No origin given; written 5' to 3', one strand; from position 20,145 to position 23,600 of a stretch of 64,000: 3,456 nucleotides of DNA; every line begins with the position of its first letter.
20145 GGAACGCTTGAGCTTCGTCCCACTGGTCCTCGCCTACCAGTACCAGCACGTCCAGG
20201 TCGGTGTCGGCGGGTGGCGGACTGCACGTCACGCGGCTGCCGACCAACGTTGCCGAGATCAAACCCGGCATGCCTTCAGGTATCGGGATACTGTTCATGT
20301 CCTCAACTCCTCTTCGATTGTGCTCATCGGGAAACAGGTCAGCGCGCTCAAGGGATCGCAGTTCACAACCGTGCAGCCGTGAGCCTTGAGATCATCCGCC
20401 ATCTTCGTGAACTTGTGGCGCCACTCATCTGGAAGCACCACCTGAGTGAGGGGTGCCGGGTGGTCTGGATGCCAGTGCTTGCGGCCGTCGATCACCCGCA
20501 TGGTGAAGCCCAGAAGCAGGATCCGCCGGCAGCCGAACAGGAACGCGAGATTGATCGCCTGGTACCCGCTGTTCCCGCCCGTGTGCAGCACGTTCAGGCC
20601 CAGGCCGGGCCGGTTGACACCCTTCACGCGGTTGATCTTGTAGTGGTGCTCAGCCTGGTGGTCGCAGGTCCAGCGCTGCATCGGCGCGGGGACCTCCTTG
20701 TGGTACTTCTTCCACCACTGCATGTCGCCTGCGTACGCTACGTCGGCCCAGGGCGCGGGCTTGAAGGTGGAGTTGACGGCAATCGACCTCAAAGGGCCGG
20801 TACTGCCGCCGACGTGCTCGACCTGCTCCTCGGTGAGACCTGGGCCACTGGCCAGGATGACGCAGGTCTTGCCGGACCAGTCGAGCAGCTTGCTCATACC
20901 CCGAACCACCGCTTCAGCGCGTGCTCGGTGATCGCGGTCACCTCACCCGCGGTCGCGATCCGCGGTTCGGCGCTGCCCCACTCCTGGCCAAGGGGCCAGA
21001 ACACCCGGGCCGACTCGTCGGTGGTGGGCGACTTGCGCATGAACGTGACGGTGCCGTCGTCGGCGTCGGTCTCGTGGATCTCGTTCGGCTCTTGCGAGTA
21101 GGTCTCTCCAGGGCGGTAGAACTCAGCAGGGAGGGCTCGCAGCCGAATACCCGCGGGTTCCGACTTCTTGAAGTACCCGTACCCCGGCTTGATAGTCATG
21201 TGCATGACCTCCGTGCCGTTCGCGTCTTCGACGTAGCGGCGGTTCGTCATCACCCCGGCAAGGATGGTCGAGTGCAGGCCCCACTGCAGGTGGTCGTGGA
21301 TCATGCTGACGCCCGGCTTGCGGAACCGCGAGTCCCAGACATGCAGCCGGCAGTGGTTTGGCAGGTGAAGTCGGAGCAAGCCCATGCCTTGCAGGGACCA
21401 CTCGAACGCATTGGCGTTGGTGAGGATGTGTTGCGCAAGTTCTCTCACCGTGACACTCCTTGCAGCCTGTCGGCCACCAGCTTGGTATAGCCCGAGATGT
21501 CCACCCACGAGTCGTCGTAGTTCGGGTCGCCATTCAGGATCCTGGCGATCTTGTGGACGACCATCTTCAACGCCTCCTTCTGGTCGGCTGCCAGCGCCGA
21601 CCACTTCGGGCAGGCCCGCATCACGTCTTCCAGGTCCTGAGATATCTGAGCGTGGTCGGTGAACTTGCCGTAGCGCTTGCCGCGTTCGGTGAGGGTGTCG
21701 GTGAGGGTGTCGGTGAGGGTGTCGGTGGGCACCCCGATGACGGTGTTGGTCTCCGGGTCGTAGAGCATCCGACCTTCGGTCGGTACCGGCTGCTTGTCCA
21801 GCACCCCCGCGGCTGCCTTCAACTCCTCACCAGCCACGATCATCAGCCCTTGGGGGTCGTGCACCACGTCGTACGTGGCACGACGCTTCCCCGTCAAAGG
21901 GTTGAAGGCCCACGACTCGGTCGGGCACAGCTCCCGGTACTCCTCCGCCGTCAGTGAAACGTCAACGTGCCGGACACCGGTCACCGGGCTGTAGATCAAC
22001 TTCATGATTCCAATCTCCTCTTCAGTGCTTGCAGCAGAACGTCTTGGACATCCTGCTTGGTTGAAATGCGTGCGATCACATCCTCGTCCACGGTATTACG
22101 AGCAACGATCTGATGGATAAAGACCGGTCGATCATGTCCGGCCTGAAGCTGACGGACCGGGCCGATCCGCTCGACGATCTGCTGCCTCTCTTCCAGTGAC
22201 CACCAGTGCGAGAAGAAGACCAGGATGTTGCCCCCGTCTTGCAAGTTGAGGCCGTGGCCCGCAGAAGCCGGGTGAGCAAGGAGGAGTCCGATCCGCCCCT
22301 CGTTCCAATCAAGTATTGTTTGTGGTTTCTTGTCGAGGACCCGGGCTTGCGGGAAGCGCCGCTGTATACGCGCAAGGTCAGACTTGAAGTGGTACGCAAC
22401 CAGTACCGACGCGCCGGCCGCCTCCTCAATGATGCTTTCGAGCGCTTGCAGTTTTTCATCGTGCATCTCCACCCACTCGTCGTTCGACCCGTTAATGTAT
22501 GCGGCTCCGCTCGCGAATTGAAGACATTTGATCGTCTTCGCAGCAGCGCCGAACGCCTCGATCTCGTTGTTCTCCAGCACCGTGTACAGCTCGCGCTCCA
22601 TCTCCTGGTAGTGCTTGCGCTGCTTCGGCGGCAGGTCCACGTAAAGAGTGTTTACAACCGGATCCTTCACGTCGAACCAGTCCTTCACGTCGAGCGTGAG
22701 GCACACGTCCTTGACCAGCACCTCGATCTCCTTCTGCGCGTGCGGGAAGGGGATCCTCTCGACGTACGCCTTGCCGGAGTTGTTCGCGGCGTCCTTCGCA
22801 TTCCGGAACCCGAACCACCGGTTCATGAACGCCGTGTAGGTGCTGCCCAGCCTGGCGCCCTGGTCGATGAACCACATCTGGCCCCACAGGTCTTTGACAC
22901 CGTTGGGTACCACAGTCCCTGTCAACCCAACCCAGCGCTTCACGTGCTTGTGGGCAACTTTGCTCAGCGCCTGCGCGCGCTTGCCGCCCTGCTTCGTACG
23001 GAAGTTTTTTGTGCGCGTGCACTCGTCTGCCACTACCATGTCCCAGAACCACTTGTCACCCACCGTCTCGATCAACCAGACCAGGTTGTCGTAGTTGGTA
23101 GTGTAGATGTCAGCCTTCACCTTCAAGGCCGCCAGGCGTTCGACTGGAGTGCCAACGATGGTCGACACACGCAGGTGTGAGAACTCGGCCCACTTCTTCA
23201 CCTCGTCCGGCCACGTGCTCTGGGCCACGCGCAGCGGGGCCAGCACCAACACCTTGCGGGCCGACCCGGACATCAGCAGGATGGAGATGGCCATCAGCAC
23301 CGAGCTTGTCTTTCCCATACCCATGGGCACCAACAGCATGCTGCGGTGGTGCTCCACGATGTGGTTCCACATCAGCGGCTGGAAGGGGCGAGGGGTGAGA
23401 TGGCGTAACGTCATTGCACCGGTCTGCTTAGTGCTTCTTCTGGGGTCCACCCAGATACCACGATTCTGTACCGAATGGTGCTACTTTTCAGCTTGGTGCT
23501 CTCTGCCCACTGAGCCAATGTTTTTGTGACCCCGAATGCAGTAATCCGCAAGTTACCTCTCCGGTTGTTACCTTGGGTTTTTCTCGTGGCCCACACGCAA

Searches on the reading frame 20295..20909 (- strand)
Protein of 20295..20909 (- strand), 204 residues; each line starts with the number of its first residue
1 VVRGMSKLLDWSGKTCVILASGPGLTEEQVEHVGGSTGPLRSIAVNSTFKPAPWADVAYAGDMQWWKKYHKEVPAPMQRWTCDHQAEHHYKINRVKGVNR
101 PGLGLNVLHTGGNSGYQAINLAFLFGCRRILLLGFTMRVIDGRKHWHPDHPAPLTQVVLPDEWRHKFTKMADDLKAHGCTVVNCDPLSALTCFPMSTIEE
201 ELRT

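Call 21: search_protein_families(library=pfam, proteins=[window:20295-20909:-], max_evalue=0.01)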
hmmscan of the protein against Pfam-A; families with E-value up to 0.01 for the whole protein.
window:20295-20909:- (204 aa): 1 family
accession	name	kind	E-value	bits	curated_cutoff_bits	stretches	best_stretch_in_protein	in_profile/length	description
PF01973.23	MptE-like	-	8.3e-05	22.9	34.6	0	107-136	136-165/171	6-hydroxymethylpterin diphosphokinase MptE-like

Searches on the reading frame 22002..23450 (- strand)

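Call 10: search_protein_families(library=pfam, proteins=[window:22002-23450:-], max_evalue=0.01)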
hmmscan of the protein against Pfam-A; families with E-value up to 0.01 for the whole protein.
window:22002-23450:- (482 aa): 4 families
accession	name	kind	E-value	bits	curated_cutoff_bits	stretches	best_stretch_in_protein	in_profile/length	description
PF00176.29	SNF2-rel_dom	-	2.6e-17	63.3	24.9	1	34-295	17-264/290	SNF2-related domain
PF00270.35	DEAD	-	1.8e-08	34.8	26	1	22-181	2-161/167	DEAD/DEAH box helicase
PF04851.21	ResIII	-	2.9e-06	27.7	22.5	1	20-180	4-162/164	Type III restriction enzyme, res subunit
PF13479.12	AAA_24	-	0.0083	16.4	27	0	39-171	7-112/195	AAA domain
